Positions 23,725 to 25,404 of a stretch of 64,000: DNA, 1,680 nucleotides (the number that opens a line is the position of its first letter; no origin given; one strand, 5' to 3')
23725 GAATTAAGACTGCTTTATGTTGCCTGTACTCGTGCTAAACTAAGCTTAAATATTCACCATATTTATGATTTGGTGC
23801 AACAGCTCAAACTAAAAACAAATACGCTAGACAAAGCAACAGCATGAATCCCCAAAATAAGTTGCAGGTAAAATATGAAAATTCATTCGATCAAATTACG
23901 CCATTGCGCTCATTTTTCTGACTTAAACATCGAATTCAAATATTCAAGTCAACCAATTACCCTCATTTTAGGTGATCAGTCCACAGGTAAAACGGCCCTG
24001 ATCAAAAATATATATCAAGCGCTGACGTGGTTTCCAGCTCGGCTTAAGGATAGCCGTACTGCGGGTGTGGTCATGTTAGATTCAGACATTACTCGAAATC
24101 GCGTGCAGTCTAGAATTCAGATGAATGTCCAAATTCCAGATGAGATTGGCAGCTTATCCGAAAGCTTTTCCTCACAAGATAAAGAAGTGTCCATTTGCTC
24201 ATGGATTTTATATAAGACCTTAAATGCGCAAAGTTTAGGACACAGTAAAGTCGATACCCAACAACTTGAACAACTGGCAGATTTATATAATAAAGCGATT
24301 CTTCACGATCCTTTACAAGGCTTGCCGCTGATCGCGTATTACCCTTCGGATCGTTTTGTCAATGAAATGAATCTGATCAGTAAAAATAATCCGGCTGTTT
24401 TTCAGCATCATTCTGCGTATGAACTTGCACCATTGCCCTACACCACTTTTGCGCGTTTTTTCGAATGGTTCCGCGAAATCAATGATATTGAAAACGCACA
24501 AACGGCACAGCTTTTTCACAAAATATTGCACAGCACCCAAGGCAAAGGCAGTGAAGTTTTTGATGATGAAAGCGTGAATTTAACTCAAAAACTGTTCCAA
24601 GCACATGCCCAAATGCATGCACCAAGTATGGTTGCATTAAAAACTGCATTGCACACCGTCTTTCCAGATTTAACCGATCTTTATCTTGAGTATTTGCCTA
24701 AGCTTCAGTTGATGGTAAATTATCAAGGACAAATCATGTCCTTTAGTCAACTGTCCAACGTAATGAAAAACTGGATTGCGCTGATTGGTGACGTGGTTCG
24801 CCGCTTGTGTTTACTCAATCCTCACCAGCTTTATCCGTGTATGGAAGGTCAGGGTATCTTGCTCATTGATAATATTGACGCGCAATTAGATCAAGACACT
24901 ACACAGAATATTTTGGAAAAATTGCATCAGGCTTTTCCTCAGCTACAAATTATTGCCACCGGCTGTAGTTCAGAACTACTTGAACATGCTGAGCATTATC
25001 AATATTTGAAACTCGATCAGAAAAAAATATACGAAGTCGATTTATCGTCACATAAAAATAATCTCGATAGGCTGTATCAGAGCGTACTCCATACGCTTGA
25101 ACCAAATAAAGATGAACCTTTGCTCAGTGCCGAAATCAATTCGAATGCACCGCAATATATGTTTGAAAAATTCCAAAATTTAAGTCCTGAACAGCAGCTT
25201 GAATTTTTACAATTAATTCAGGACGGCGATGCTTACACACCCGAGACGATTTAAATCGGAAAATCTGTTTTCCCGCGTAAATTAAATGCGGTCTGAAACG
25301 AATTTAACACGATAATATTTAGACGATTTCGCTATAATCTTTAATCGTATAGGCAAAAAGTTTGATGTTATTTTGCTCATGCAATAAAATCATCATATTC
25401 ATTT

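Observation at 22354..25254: Two-gene module: compact SF1 helicase plus Septu/PtuA-type ATPase with no nuclease (candidate undescribed defence or DNA-surveillance system)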

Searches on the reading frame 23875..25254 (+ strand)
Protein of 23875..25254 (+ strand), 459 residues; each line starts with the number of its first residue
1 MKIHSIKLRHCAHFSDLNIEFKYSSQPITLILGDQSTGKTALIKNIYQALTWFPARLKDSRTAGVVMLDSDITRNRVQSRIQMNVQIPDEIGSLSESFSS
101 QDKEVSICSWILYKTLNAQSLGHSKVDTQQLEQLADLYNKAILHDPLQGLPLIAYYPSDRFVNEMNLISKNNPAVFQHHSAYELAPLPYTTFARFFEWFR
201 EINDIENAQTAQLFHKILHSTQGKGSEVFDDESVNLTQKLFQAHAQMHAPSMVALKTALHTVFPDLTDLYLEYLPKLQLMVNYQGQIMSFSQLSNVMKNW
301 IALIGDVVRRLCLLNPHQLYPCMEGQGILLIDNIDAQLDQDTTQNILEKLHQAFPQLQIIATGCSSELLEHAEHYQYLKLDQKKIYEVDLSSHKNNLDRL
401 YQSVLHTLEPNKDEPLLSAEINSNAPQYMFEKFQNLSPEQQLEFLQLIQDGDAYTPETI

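Call 6: search_protein_families(library=pfam, proteins=[window:23875-25254:+], max_evalue=0.01)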
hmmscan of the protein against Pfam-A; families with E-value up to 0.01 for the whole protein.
window:23875-25254:+ (459 aa): 8 families
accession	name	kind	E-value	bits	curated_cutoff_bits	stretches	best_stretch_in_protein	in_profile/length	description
PF13476.12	AAA_23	-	1.3e-12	49.3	27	1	5-206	1-167/201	AAA domain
PF02463.25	SMC_N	-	1.6e-07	31.4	40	1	326-383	159-216/220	RecF/RecN/SMC N terminal domain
PF13514.12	AAA_27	-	0.00028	21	22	1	1-58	1-58/206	AAA domain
PF13175.12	AAA_15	-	0.0012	19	32.1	1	1-80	1-72/374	AAA ATPase domain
PF13304.12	AAA_21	-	0.0016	19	27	0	162-362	140-296/304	AAA domain, putative AbiEii toxin, Type IV TA system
PF13191.12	AAA_16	-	0.0017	19.3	32.6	0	26-50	24-48/167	AAA ATPase domain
PF13173.12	AAA_14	-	0.0019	18.6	27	0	26-69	2-38/129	AAA domain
PF13401.12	AAA_22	-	0.0025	18.6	27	0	25-90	4-63/130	AAA domain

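Call 7: search_protein_families(library=padloc, proteins=[window:23875-25254:+], max_evalue=0.01)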
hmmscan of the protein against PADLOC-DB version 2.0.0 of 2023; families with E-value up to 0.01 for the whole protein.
window:23875-25254:+ (459 aa): 49 families (the best 25 are shown)
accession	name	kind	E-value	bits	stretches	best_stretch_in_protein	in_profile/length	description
PDLC00271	PtuA1|PtuA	-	1.9e-58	197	1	1-408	1-361/421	AAA ATPase domain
PDLC02913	ATPase_I-A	-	8.1e-46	155.2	1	2-384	53-422/508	-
PDLC00278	PtuA1|PtuA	-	8.9e-46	155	1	1-428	1-385/436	AAA ATPase domain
PDLC00299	PtuA1|PtuA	-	2.4e-43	146.9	1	3-394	55-446/535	AAA ATPase domain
PDLC00284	PtuA1|PtuA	-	8.7e-39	131.7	1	2-409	61-475/545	AAA ATPase domain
PDLC00310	PtuA1|PtuA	-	2.4e-36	123.8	1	1-370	1-335/443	AAA ATPase domain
PDLC00286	PtuA1|PtuA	-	1.5e-32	110.9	1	149-391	8-213/289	AAA ATPase domain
PDLC00311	PtuA1|PtuA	-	1.7e-32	111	2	239-382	211-366/455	AAA ATPase domain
PDLC00267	PtuA1|PtuA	-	3.1e-32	110.3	1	1-386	1-346/438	AAA ATPase domain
PDLC00277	PtuA1|PtuA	-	5e-32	109.6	1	1-384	1-343/423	AAA ATPase domain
PDLC00298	PtuA1|PtuA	-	8.9e-30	102.1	1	1-407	1-363/423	AAA ATPase domain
PDLC00275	PtuA1|PtuA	-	1e-25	88.8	1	118-371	23-253/348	AAA ATPase domain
PDLC00295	PtuA1|PtuA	-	5.6e-17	60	1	244-446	211-413/451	AAA ATPase domain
PDLC00305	PtuA1|PtuA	-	3.6e-15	54.2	2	275-390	194-312/392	AAA ATPase domain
PDLC00304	PtuA1|PtuA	-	1.1e-13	49.2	2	246-410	204-377/444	AAA ATPase domain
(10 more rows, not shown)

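Call 8: search_protein_families(library=ncbifam, proteins=[window:23875-25254:+], max_evalue=0.01)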
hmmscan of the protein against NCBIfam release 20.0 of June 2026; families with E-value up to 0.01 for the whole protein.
window:23875-25254:+ (459 aa): 5 families
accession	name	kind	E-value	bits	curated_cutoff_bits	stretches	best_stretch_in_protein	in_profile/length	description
NF041760.1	PtuA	equivalog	8.1e-44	150.4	500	1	2-376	51-427/524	retron Ec78 anti-phage system effector ATPase PtuA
TIGR00611.2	recf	equivalog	3.5e-05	23.1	172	0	326-360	303-337/339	DNA replication/repair protein RecF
NF045495.1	AdoCbiPCobY_Meth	equivalog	0.0025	17.3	250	1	5-109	74-175/195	adenosylcobinamide-phosphate guanylyltransferase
NF010680.0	PRK14079.1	equivalog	0.0025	16.9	386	0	12-51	9-48/349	recombination protein F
TIGR03925.1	T7SS_EccC_b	equivalog_domain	0.0074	14.6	346.55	0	21-51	356-386/564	type VII secretion protein EccCb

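Call 13: find_homologous_proteins(query=window:23875-25251:+, max_evalue=0.00001)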
Query window:23875-25251:+ (459 aa): 644 proteins with E <= 0.00001 among 5998 candidates; the best 120 are listed.
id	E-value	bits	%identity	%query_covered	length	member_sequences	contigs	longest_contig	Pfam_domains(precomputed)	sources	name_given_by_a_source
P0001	9.1e-273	923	89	100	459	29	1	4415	PF13476.13,PF02463.26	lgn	-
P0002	7.0e-237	804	78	100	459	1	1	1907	PF13476.13,PF02463.26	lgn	-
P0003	1.5e-200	685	67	100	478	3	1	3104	PF13476.13,PF02463.26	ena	-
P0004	2.0e-195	668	67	100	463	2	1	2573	PF13476.13,PF02463.26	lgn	-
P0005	4.2e-195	667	66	98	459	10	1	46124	PF13476.13,PF02463.26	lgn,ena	-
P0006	1.8e-191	655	64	100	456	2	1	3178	PF13476.13,PF02463.26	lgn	-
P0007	1.6e-190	652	64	99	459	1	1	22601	PF13175.13,PF13476.13,PF02463.26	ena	-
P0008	1.5e-184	632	62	99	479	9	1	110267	PF13476.13,PF02463.26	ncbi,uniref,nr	ncbi:AAA family ATPase [Acinetobacter sp. 187]|uniref:AAA family ATPase n=1 Tax=Acinetobacter lanii 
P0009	1.4e-183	629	63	98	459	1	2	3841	PF13476.13,PF02463.26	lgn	-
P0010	2.3e-183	628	61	99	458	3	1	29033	PF13173.13,PF13476.13,PF02463.26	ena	-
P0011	2.6e-183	628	62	100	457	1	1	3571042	PF13175.13,PF13476.13,PF02463.26,PF13304.13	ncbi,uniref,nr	ncbi:AAA family ATPase [Acinetobacter shaoyimingii]|uniref:AAA family ATPase n=1 Tax=Acinetobacter s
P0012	7.6e-183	626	63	98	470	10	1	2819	PF13175.13,PF13476.13,PF02463.26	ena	-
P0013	4.6e-182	624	62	100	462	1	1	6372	PF13476.13,PF02463.26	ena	-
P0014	8.3e-181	620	63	98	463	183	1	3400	PF13476.13,PF02463.26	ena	-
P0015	1.7e-180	619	61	100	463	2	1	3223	PF13476.13,PF02463.26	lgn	-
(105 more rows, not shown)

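Call 20: search_solved_structures(query=window:23875-25251:+, max_evalue=0.01, show_alignments=1)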
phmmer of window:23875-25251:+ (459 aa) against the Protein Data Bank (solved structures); distinct sequences matched with E-value up to 0.01: 12.
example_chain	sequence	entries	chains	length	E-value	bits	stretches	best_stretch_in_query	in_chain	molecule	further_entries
9e8z_C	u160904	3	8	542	5.4e-22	81.4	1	127-369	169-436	Retron Ec83 probable ATPase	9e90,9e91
9o4a_A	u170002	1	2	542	1.1e-20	77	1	127-369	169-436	Retron Ec83 probable ATPase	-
9nnk_C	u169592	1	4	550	1e-16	64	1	8-369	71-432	Retreon I-A effector PtuA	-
22bu_B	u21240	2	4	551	1.1e-16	63.9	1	11-369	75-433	AAA family ATPase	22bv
9kjx_B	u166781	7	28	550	1.9e-16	63.1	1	8-369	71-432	AAA family ATPase | Retron I-A effector PtuA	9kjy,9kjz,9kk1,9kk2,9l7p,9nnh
9nnb_C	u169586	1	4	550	1.9e-16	63.1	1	8-369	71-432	Retron I-A effector PtuA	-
9vkz_A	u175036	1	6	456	2.7e-16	62.6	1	7-369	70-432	Retron Ec78 probable ATPase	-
9u9y_A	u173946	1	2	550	3.4e-16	62.3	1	8-369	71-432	AAA family ATPase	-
9vh1_D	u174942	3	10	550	5.5e-16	61.6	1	7-370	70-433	Retron Ec78 probable ATPase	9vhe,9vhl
22et_E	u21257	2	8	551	1.4e-15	60.3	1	11-369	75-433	PtuA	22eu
9n69_A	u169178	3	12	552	1.2e-14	57.2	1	215-371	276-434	AAA family ATPase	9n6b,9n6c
8ee4_A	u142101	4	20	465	2.4e-12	49.6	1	253-376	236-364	PtuA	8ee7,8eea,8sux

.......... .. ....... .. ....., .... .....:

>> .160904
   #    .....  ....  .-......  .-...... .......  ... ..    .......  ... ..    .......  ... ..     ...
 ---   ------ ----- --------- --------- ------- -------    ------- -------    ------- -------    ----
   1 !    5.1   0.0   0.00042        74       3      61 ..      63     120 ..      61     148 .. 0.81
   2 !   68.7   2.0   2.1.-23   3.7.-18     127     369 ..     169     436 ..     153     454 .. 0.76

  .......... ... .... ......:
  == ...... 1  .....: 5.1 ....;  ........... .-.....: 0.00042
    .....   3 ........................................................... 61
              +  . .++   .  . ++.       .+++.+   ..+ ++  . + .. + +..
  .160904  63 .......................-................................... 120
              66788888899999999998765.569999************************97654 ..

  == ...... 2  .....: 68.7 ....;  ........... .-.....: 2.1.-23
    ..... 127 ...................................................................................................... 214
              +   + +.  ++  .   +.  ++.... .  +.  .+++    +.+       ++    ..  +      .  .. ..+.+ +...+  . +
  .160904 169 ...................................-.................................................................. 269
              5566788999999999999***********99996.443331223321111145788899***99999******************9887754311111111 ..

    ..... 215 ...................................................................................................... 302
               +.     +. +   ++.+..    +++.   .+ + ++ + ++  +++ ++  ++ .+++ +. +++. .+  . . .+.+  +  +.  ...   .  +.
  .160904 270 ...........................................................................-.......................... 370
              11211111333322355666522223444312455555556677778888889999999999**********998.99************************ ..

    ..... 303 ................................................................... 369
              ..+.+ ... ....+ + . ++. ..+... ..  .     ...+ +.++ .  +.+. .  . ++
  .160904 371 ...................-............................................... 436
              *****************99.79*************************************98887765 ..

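Call 24: search_protein_representatives(protein=window:23875-25251:+)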
Query: 459 residues. Proteins with E-value up to 0.001 (for the whole library): 2865; up to 1e-10: 785; up to 1e-30: 35. The best 150 are listed.
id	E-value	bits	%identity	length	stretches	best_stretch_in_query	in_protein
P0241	8.2e-147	505.9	53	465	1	1-454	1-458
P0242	5.1e-121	420.9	60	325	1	1-332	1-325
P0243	3.8e-119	414.7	49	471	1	3-412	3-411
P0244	6.1e-117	407.5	49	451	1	1-457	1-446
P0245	6.9e-112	390.8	45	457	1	1-443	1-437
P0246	5.4e-110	384.5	46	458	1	1-442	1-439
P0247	8.2e-107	374.1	69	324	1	1-251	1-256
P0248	3.2e-98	345.8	44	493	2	1-217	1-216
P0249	1.2e-97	343.9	41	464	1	1-411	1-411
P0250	1.5e-96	340.2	43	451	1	1-445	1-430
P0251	8.6e-71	255.4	41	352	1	109-442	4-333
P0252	1.5e-70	254.6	35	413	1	2-396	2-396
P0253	5.5e-64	232.9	48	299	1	150-455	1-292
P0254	1.7e-61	224.8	37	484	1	1-368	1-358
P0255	4.5e-61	223.3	57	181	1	1-182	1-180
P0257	5.4e-56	206.6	33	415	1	2-402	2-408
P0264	1.1e-34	136.5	32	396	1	1-395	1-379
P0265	1.6e-34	135.9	31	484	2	2-211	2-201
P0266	1.9e-34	135.7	26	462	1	2-389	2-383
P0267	9.4e-34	133.3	31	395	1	1-373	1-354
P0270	2.8e-32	128.5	30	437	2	127-382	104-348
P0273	1.5e-31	126.1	32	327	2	252-382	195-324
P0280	8.0e-30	120.4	32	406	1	3-364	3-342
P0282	9.8e-30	120.1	31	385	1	2-365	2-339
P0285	1.9e-29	119.1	32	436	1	25-372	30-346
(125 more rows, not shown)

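Call 27: list_cluster_members(proteins=[P0243, P0244, P0245, P0246, P0248, P0249, P0250, P0252, P0254, P0257])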
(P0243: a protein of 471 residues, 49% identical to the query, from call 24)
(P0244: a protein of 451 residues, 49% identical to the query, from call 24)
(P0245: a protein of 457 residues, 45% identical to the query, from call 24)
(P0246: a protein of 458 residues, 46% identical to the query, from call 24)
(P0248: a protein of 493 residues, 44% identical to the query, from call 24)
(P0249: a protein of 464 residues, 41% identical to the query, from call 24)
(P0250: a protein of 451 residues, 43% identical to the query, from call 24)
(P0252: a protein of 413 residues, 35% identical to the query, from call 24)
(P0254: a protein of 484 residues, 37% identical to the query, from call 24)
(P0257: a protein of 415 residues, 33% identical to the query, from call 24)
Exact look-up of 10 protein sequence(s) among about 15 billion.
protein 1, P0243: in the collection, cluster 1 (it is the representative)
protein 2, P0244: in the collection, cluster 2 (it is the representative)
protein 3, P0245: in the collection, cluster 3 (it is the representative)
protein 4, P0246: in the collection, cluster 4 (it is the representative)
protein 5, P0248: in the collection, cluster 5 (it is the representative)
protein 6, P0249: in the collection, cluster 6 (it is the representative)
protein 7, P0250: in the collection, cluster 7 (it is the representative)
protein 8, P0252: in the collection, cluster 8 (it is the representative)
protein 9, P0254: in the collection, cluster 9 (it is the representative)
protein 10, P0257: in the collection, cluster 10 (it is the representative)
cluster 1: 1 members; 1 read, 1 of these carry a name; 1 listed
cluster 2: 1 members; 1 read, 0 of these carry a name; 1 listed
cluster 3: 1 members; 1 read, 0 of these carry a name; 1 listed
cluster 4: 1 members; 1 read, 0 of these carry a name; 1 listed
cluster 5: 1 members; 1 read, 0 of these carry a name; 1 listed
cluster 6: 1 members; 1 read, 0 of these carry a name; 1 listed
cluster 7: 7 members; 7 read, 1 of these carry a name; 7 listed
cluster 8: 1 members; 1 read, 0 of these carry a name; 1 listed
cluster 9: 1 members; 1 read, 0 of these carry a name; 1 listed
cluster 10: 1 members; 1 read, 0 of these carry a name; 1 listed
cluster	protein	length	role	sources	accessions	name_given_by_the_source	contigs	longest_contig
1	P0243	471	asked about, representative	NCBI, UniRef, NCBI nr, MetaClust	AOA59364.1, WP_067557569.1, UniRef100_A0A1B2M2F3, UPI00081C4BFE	AAA family ATPase [Acinetobacter larvae] | Rad50/SbcC-type AAA domain-containing protein n=1 Tax=Acinetobacter larvae TaxID=1789224 ... | status=active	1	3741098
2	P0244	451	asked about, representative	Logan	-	-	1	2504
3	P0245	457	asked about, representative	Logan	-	-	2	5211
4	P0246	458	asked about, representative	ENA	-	-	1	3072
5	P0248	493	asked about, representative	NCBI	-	-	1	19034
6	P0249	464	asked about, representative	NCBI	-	-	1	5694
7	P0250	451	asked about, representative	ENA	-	-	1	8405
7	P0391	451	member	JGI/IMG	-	predicted ATP-binding protein involved in virulence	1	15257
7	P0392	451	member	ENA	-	-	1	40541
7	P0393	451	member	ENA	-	-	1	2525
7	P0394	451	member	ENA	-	-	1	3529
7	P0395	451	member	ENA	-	-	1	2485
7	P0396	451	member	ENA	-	-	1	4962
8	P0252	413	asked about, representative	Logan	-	-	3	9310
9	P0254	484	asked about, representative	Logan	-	-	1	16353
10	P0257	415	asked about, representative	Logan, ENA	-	-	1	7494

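Call 41: search_dna_similar(query=window:23875-25251:+, collection=plasmids, mode=protein, max_rows=15)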
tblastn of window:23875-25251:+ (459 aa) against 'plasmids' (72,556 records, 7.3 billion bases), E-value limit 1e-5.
Records with a match: 27; places in all: 28; records where one place covers at least 80% of the query: 17.
Best place of each record, by identity: <60% 27.
By first word of the organism name: Klebsiella 5; Acinetobacter 4; Enterobacter 4; Phocaeicola 2; Burkholderia 2; Aeromonas 1; Annamia 1; Zymomonas 1; Bacteroides 1; Paraburkholderia 1; and 5 more.
By predicted mobility (MOB-suite, as given by PLSDB): non-mobilizable 13; conjugative 12; mobilizable 2.
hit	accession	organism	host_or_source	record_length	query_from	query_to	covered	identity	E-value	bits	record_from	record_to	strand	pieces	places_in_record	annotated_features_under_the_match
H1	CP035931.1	Acinetobacter baumannii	Homo sapiens,blood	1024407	1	453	99%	51.4%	2e-148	474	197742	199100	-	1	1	ATP-binding protein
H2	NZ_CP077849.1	Acinetobacter baumannii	Homo sapiens,Rectal swab_P28_BU14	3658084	1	453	99%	51.4%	2e-148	474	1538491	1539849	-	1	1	none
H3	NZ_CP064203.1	Acinetobacter baumannii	Homo sapiens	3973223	1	453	99%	51.0%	1e-144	464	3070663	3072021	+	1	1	none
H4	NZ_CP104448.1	Acinetobacter baumannii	Homo sapiens,sputum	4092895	1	453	99%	51.0%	1e-143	461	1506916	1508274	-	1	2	none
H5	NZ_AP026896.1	Aeromonas caviae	Microbe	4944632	1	388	85%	28.0%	9e-38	154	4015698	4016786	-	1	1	none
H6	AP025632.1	Annamia dubia NIES-4383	-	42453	1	373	81%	27.5%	4e-28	125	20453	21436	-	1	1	ATPase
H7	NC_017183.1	Zymomonas mobilis subsp. mobilis ATCC 10988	fermenting agave juice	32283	18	372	77%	28.8%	2e-28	126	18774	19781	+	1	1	AAA family ATPase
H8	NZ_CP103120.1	Bacteroides thetaiotaomicron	Homo sapiens,cell culture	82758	1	381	83%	25.7%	3e-28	125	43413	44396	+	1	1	AAA family ATPase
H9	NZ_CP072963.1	Enterobacter sp. MGH 14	respiratory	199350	1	360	78%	26.8%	3e-34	144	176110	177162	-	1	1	AAA family ATPase | restriction endonuclease subunit S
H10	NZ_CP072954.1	Enterobacter sp. MGH 3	respiratory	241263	1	360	78%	26.8%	3e-34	144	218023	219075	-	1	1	AAA family ATPase | restriction endonuclease subunit S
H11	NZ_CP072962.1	Enterobacter sp. MGH 14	respiratory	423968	1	360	78%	26.8%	3e-34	144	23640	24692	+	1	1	AAA family ATPase | restriction endonuclease subunit S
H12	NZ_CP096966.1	Phocaeicola vulgatus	whole organism,human feces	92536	28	381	77%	27.3%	3e-28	126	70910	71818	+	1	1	retron system putative HNH endonuclease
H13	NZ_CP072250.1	Phocaeicola dorei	Homo sapiens,cultured bacterial ...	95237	28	381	77%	27.3%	3e-28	125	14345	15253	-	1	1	retron system putative HNH endonuclease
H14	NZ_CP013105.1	Paraburkholderia caribensis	-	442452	1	362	79%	26.2%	3e-32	137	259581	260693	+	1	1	AAA family ATPase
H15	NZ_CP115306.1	Bacillus cereus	microbe,Penaeus vannamei pond water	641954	1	416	91%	22.5%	3e-10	71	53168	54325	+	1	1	AAA family ATPase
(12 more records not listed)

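Call 44: get_annotated_region(hit=H9, flank=4000)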
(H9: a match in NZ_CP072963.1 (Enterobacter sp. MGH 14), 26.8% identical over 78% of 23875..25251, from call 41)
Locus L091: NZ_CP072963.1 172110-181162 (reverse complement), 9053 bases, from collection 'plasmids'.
description: Enterobacter sp. MGH 14 plasmid unnamed2, complete sequence
organism: Enterobacter sp. MGH 14 (NCBI taxid 1329823)
taxonomy: Bacteria; Pseudomonadota; Gammaproteobacteria; Enterobacterales; Enterobacteriaceae; Enterobacter; Enterobacter sp. MGH 14
host: -; source: respiratory; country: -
typing (MOB-suite, as given by PLSDB): conjugative; replicon IncFIB; relaxase MOBF; mating-pair formation MPF_F
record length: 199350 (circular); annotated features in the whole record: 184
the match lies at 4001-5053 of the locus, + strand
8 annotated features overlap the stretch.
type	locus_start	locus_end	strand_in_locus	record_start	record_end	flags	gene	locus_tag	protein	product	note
CDS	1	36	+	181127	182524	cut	-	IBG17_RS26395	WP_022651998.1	TnsD family Tn7-like transposition protein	-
CDS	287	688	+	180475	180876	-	-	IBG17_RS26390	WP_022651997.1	hypothetical protein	-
CDS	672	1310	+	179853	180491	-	-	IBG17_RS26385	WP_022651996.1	restriction endonuclease subunit S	-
CDS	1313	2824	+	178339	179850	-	-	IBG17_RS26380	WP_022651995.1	type I restriction-modification system subunit M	GO:0006306 - DNA methylation [Evidence IEA]; GO:0009307 - DNA restriction-modification system [Evidence IEA]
CDS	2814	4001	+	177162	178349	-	-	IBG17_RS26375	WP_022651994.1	restriction endonuclease subunit S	GO:0006304 - DNA modification [Evidence IEA]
CDS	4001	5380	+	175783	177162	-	-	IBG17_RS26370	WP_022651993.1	AAA family ATPase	-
CDS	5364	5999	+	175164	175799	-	-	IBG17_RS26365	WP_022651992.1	hypothetical protein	-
CDS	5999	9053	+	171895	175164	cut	-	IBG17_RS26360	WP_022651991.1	HsdR family type I site-specific deoxyribonuclease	GO:0009307 - DNA restriction-modification system [Evidence IEA]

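Call 45: get_annotated_region(hit=H14, flank=4000)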
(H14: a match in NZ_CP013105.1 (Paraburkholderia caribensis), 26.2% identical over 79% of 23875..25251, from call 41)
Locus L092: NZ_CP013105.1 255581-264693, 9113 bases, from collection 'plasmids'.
description: Paraburkholderia caribensis strain MWAP64 plasmid 2, complete sequence
organism: Paraburkholderia caribensis (NCBI taxid 75105)
taxonomy: Bacteria; Pseudomonadota; Betaproteobacteria; Burkholderiales; Burkholderiaceae; Paraburkholderia; Paraburkholderia caribensis
host: -; source: -; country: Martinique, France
typing (MOB-suite, as given by PLSDB): non-mobilizable
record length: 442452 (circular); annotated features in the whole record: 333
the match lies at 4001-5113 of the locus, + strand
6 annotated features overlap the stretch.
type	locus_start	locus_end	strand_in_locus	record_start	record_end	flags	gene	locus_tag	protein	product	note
CDS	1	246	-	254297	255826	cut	-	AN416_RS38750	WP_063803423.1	hypothetical protein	-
CDS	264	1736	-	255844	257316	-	-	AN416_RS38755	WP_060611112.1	OmpA family protein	-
CDS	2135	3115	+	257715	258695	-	-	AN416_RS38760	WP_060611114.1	CAP domain-containing protein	-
CDS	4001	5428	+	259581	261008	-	-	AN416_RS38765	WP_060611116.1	AAA family ATPase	-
CDS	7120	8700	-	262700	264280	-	-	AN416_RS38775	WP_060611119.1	SCO family protein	-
CDS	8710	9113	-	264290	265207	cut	-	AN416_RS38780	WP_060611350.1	hypothetical protein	-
